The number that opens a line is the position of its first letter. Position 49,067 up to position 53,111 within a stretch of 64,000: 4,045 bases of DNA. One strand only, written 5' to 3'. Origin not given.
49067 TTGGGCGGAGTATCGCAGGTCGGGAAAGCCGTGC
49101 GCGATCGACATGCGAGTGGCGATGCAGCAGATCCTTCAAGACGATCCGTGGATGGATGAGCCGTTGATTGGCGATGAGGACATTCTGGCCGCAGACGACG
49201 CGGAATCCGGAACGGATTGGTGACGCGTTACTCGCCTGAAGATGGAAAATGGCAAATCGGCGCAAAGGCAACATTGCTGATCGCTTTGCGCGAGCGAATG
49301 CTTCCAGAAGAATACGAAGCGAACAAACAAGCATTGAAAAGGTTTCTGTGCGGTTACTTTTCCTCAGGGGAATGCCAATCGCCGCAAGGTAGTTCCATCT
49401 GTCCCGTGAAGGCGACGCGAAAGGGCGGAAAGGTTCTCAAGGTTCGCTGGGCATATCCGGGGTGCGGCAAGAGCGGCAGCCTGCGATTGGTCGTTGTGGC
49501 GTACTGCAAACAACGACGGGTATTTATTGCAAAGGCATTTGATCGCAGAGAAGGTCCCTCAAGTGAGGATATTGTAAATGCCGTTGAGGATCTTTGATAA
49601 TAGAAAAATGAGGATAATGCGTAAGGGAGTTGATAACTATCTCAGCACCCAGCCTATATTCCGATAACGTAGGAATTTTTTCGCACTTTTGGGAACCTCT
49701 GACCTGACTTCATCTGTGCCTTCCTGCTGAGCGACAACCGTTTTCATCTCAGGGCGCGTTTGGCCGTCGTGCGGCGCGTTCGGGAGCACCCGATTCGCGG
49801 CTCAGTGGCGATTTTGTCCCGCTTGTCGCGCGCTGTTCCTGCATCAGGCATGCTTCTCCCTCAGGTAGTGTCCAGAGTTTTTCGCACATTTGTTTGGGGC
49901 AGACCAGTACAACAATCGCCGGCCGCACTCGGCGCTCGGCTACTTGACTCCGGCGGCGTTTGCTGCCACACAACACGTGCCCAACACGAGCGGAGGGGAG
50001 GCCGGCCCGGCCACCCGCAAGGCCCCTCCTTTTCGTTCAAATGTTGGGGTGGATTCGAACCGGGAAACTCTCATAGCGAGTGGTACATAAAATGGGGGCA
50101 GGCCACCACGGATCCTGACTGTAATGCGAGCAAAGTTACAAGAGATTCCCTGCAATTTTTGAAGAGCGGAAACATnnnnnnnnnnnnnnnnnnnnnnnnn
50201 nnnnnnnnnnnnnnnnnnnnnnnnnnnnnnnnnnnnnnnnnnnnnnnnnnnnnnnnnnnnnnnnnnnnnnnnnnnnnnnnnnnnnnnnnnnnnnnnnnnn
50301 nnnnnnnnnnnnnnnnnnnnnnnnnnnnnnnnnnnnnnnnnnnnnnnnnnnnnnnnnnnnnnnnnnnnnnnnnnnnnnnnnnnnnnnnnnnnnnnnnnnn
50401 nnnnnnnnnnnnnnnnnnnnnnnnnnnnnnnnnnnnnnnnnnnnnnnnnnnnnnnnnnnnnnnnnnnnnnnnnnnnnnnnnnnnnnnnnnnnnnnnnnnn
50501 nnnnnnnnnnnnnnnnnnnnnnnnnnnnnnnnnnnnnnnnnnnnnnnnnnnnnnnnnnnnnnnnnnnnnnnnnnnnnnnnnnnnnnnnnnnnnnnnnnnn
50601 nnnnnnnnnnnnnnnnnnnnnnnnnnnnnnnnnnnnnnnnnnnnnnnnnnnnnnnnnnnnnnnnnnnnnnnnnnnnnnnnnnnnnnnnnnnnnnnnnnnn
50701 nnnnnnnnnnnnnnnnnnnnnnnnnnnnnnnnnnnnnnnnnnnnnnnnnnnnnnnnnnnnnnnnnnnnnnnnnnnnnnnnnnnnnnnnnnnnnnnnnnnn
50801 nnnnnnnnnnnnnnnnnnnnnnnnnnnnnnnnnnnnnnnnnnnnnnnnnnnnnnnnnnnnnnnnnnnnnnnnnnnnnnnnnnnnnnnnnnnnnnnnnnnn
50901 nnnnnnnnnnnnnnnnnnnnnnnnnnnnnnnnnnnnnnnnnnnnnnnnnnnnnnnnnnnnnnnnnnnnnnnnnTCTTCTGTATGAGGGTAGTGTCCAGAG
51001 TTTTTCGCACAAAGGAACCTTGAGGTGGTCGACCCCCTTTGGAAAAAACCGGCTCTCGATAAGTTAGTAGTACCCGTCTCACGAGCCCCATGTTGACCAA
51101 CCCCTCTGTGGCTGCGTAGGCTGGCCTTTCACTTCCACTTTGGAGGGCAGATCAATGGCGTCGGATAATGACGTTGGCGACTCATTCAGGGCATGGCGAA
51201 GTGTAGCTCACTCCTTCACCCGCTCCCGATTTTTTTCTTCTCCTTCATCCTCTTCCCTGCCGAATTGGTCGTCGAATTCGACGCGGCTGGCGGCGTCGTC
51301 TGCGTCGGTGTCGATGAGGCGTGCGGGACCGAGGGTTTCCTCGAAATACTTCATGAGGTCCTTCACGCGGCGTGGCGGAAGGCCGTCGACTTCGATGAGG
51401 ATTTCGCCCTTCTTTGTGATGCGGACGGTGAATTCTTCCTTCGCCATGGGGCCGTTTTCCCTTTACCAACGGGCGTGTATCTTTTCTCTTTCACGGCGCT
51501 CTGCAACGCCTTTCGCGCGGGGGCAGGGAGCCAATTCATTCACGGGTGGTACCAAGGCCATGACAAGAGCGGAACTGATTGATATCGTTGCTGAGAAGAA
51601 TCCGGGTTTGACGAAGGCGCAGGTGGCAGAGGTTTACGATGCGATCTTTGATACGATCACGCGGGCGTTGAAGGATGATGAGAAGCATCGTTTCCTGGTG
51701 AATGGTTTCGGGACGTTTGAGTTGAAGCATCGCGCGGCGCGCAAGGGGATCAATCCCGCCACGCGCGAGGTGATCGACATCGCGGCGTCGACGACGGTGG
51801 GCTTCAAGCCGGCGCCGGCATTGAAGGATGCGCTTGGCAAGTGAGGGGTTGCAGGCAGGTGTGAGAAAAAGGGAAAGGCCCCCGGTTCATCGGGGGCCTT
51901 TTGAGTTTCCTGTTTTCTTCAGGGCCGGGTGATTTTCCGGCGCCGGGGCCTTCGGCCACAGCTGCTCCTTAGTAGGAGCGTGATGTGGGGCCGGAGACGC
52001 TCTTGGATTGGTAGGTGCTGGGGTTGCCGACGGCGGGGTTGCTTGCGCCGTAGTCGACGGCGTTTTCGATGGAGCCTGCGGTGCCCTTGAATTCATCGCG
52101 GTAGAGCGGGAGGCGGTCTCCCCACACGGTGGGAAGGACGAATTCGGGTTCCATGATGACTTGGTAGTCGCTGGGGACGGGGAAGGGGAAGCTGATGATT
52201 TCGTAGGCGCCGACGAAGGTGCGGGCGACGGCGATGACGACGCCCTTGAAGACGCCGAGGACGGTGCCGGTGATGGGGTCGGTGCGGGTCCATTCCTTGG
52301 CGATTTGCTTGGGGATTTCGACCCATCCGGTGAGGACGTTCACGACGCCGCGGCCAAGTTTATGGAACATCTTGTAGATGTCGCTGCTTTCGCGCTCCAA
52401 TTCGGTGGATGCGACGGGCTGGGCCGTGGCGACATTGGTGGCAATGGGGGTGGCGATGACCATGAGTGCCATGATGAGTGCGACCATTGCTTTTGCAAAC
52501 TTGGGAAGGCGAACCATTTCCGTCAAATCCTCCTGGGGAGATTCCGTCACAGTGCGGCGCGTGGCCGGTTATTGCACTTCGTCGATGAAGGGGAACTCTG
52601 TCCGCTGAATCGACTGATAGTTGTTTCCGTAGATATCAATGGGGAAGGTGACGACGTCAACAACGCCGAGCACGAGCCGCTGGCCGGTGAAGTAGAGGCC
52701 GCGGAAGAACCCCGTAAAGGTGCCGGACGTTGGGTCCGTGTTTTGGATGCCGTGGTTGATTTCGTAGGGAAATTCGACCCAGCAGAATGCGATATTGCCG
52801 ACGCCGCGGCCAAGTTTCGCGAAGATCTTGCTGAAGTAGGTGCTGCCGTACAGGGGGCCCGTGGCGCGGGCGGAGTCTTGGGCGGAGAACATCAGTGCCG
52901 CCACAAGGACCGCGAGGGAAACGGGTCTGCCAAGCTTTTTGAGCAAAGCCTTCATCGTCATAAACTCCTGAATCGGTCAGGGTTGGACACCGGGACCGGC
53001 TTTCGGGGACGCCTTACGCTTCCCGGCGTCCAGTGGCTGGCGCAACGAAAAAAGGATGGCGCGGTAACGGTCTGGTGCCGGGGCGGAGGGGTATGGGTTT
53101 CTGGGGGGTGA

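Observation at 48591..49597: Panacea-domain (DUF4065) protein coupled to a RelE/HigB-like toxin at the edge of a low-GC island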

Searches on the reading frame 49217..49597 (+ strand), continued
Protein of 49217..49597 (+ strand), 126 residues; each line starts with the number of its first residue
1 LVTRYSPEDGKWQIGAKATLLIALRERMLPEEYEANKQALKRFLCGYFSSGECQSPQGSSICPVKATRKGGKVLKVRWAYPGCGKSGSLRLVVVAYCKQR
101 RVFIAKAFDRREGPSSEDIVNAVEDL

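Call 39: find_related_loci(query=A1, collection=genome_contigs, flank=6000)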
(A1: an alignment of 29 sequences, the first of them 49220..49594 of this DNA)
Query A1 (125 aa) in genome_contigs; peptide patterns used: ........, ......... (x = any residue, [..] = any of these).
52 stretches matched a pattern; 31 encode a relative of the query (tblastn E <= 1e-3); 31 distinct loci.
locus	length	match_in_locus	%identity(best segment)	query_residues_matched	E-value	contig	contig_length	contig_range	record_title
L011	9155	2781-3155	77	1-125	3e-64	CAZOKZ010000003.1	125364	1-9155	MAG TPA_asm: uncultured Candidatus Sumerlaeota bacterium isolate SRP304446_co1_162 genome assembly, contig: NODE_62_leng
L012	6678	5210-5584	71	1-125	1e-60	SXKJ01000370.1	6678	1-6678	MAG: Planctomyces sp. isolate F1-120-MAGs108 F1-120__c591164, whole genome shotgun sequence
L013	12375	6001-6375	70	1-125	3e-60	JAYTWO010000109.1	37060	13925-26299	MAG: Planctomycetota bacterium isolate GFS_5806 GFS_5806_108, whole genome shotgun sequence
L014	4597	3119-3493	71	1-125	4e-60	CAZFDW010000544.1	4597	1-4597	MAG TPA_asm: uncultured Chitinophaga sp. isolate binchicken_co205_138 genome assembly, contig: NODE_18496_length_4597_co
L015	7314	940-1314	72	1-125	3e-59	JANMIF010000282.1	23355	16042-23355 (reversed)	MAG: Planctomyces sp. isolate OTE_70_metabat_124 OTE_70_k141_1274612, whole genome shotgun sequence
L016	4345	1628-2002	71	1-125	1e-58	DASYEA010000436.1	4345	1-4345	MAG TPA_asm: Schlesneria sp. isolate SMAG_U4973 k141_3816639, whole genome shotgun sequence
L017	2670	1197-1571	65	1-125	3e-56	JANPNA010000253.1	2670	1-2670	MAG: Pirellula sp. isolate VAR_87_metabat_392 VAR_87_k141_1246634, whole genome shotgun sequence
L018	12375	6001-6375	67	1-125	1e-54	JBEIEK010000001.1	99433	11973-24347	MAG: Planctomycetaceae bacterium isolate Sample-101-S75-bin-75 Sample_101_S75-bin_75-k141_1784823, whole genome shotgun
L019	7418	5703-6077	64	1-125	2e-54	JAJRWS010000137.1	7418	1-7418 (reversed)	MAG: Planctomycetota bacterium isolate Dive96_bin2.49 k141_1295524, whole genome shotgun sequence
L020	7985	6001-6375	65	1-125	2e-54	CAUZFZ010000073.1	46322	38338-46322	MAG: Planctomycetota bacterium isolate CB21_323.46 genome assembly, contig: Ga0302123_10000217, whole genome shotgun seq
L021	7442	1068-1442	63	1-125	6e-54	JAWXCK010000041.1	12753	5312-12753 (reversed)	MAG: Pirellulaceae bacterium isolate P2IB.181 k99_187731, whole genome shotgun sequence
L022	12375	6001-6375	66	1-125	5e-53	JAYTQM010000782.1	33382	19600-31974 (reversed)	MAG: Planctomyces sp. isolate GFS_4656 GFS_4656_781, whole genome shotgun sequence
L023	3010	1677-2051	73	1-125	1e-52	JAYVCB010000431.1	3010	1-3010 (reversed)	MAG: Planctomyces sp. isolate GL30_DN_metabat_39_sub GL30_DN_metabat_39_sub_430, whole genome shotgun sequence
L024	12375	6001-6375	62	1-125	2e-51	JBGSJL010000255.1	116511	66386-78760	MAG: Pirellulaceae bacterium isolate JTS-AC156 k141_3191703, whole genome shotgun sequence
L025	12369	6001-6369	74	3-125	2e-51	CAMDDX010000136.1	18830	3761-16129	MAG: Planctomyces sp. SH-PL62 isolate MaH-04nov19-298 genome assembly, contig: MaH-04nov19-C7438, whole genome shotgun s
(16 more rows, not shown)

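Call 49: search_dna_similar(query=window:49220-49594:+, collection=plasmids, mode=protein, max_evalue=0.001, max_rows=10)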
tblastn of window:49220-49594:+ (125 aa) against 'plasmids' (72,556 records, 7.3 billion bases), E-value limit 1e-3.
No match.

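Call 50: search_dna_similar(query=window:49220-49594:+, collection=phages, mode=protein, max_evalue=0.001, max_rows=10)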
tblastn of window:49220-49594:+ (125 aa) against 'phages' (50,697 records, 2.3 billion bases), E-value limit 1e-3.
No match.

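Call 51: find_encoding_contigs(protein=P0248, flank=3000, max_places=3)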
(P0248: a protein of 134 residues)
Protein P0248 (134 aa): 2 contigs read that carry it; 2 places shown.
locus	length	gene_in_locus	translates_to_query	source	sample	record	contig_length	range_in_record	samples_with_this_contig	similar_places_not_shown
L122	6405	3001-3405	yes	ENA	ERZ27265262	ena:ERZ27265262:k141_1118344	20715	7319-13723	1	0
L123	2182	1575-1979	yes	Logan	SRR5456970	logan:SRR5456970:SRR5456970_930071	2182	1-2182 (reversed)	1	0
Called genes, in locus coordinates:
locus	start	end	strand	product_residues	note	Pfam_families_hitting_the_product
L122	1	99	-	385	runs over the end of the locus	PF03400:DDE_Tnp_IS1 (faint)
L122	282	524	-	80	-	-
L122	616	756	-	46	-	-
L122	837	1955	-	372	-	PF03400:DDE_Tnp_IS1 (faint)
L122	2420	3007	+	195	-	PF13274:SocA_Panacea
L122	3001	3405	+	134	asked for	-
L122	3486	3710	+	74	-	-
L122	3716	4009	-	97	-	-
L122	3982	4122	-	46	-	-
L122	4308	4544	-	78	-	-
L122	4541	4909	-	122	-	-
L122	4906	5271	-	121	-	-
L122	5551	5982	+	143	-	-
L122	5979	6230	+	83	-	-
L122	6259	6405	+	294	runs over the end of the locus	PF22751:DUF488-N3a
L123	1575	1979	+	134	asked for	-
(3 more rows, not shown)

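Call 52: find_encoding_contigs(protein=P0325, flank=3000, max_places=3)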
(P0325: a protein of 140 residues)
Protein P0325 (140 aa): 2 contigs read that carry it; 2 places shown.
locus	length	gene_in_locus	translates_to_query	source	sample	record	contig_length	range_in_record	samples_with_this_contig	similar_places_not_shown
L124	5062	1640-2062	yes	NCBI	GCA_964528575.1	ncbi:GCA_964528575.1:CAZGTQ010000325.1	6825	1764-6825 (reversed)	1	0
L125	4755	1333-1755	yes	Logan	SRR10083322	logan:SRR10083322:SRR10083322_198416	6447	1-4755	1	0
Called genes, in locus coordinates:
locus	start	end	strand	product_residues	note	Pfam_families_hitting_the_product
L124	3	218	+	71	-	?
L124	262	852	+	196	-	-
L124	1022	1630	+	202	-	PF13274:SocA_Panacea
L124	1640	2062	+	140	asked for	-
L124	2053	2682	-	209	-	PF04367:DUF502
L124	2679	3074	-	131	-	-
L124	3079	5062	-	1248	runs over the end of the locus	?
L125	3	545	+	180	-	?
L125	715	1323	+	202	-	PF13274:SocA_Panacea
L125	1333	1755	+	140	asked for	-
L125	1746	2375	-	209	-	PF04367:DUF502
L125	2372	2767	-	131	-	-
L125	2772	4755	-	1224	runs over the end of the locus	?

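Call 53: find_encoding_contigs(protein=P0357, flank=3000, max_places=3)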
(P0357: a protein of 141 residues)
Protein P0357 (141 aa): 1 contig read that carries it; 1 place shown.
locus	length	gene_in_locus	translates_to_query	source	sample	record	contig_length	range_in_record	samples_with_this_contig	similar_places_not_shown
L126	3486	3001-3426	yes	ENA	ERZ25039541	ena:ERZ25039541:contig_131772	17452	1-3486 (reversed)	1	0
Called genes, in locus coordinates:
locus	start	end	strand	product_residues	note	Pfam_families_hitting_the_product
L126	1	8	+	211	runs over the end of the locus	-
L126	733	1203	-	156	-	-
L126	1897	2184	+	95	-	-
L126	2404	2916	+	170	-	PF13274:SocA_Panacea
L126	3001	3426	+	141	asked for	-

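Call 60: list_cluster_members(proteins=[P0090, P0203, P0102])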
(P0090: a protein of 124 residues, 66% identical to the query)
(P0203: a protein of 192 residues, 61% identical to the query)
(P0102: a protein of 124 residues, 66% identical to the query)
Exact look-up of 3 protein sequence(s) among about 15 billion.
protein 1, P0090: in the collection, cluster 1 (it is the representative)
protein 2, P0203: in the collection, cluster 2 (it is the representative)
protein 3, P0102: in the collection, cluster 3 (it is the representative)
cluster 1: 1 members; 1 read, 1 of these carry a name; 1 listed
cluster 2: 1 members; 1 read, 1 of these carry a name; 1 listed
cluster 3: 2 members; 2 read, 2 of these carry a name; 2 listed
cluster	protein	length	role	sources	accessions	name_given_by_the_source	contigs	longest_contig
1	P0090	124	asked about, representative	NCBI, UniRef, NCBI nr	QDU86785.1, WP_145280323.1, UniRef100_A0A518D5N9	hypothetical protein Pla175_01370 [Pirellulimonas nuda] | Toxin HigB-2 n=1 Tax=Pirellulimonas nuda TaxID=2528009 RepID=A0A518D5N9_9BACT | hypothetical protein [Pirellulimonas nuda]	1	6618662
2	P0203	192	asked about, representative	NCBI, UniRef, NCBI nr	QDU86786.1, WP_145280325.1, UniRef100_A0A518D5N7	hypothetical protein Pla175_01380 [Pirellulimonas nuda] | Antitoxin SocA-like Panacea domain-containing protein n=1 Tax=Pirellulimonas nuda ... | type II toxin-antitoxin system antitoxin SocA domain-containing protein [Pirellulimonas ...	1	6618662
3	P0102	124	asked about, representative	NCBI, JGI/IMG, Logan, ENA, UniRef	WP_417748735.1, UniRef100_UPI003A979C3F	hypothetical protein [Rosistilla oblonga] | hypothetical protein n=1 Tax=Rosistilla oblonga TaxID=2527990 RepID=UPI003A979C3F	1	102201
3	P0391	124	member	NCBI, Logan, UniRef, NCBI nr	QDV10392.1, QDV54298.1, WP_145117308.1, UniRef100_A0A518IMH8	hypothetical protein CA51_02400 [Rosistilla oblonga] | Toxin HigB-2 n=1 Tax=Rosistilla oblonga TaxID=2527990 RepID=A0A518IMH8_9BACT | hypothetical protein [Rosistilla oblonga]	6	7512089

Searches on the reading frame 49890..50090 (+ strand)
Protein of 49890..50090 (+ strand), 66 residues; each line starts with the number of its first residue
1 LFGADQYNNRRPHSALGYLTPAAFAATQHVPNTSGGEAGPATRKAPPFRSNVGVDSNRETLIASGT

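Call 4: search_protein_families(library=pfam, proteins=[window:49890-50090:+], max_evalue=1)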
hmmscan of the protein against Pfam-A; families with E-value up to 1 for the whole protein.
window:49890-50090:+ (66 aa): 2 families
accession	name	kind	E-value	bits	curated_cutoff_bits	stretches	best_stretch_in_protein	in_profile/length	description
PF13683.12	rve_3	-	4.5e-06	26.8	26.5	1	5-21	51-67/67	Integrase core domain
PF13333.12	rve_2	-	0.11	13.1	22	1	6-24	33-51/56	Integrase core domain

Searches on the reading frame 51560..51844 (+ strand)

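Call 63: search_protein_families(library=pfam, proteins=[window:51560-51844:+], max_evalue=0.01)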
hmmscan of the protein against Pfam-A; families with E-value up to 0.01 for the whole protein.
window:51560-51844:+ (94 aa): 2 families
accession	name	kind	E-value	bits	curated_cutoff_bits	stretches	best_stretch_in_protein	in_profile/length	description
PF00216.26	Bac_DNA_binding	-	2.8e-28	98.4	22.4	1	1-92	1-89/90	Bacterial DNA-binding protein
PF18291.6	HU-HIG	-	0.0039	17.7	26.2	1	5-92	36-118/125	HU domain fused to wHTH, Ig, or Glycine-rich motif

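Call 64: search_protein_families(library=ncbifam, proteins=[window:51560-51844:+], max_evalue=0.01)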
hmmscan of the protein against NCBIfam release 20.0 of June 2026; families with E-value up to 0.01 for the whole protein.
window:51560-51844:+ (94 aa): 7 families
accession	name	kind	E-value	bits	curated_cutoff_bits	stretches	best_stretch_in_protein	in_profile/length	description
NF001401.0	PRK00285.1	equivalog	2.2e-17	63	111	1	1-92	6-94/103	integration host factor subunit alpha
NF001222.0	PRK00199.1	equivalog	8.8e-17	61.1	115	1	1-91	1-89/95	integration host factor subunit beta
NF008023.0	PRK10753.1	equivalog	8.6e-16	58.1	162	1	1-92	1-89/90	nucleoid-associated protein HU-alpha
NF007945.0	PRK10664.1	equivalog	2.7e-15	56.7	157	1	1-92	1-89/90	nucleoid-associated protein HU-beta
TIGR00988.1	hip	equivalog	2.2e-14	53.5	119.95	1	1-92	1-90/94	integration host factor subunit beta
TIGR00987.1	himA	equivalog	3.4e-14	53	120.25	1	1-91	2-89/96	integration host factor subunit alpha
TIGR01201.1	HU_rel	subfamily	0.0034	17.3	68.6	1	1-92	31-119/170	HU family DNA-binding protein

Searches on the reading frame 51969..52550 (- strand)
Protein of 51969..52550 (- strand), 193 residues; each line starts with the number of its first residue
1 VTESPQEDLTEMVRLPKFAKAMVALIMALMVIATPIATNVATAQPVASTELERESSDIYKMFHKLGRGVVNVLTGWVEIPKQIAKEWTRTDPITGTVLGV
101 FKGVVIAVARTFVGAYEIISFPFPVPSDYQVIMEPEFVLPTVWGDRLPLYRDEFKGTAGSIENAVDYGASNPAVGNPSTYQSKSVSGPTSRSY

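Call 63: search_protein_families(library=pfam, proteins=[window:51969-52550:-], max_evalue=0.01)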
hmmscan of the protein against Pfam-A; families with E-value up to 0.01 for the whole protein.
window:51969-52550:- (193 aa): 0 families

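Call 64: search_protein_families(library=ncbifam, proteins=[window:51969-52550:-], max_evalue=0.01)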
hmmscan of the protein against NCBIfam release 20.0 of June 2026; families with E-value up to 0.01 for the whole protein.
window:51969-52550:- (193 aa): 2 families
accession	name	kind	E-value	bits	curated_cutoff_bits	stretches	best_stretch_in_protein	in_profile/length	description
TIGR04073.1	exo_TIGR04073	subfamily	4.6e-26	90.7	50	1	61-137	2-75/75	exosortase system-associated protein, TIGR04073 family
NF052650.1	YknW_fam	equivalog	0.0097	15.4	110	0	1-75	20-93/213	YknW family membrane protein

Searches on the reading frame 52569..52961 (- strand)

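Call 63: search_protein_families(library=pfam, proteins=[window:52569-52961:-], max_evalue=0.01)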
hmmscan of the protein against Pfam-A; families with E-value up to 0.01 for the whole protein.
window:52569-52961:- (130 aa): 0 families

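Call 64: search_protein_families(library=ncbifam, proteins=[window:52569-52961:-], max_evalue=0.01)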
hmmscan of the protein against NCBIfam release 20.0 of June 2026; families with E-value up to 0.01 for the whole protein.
window:52569-52961:- (130 aa): 1 family
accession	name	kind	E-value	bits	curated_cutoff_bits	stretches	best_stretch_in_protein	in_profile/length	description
TIGR04073.1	exo_TIGR04073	subfamily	7.8e-19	67.5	50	1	48-113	4-69/75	exosortase system-associated protein, TIGR04073 family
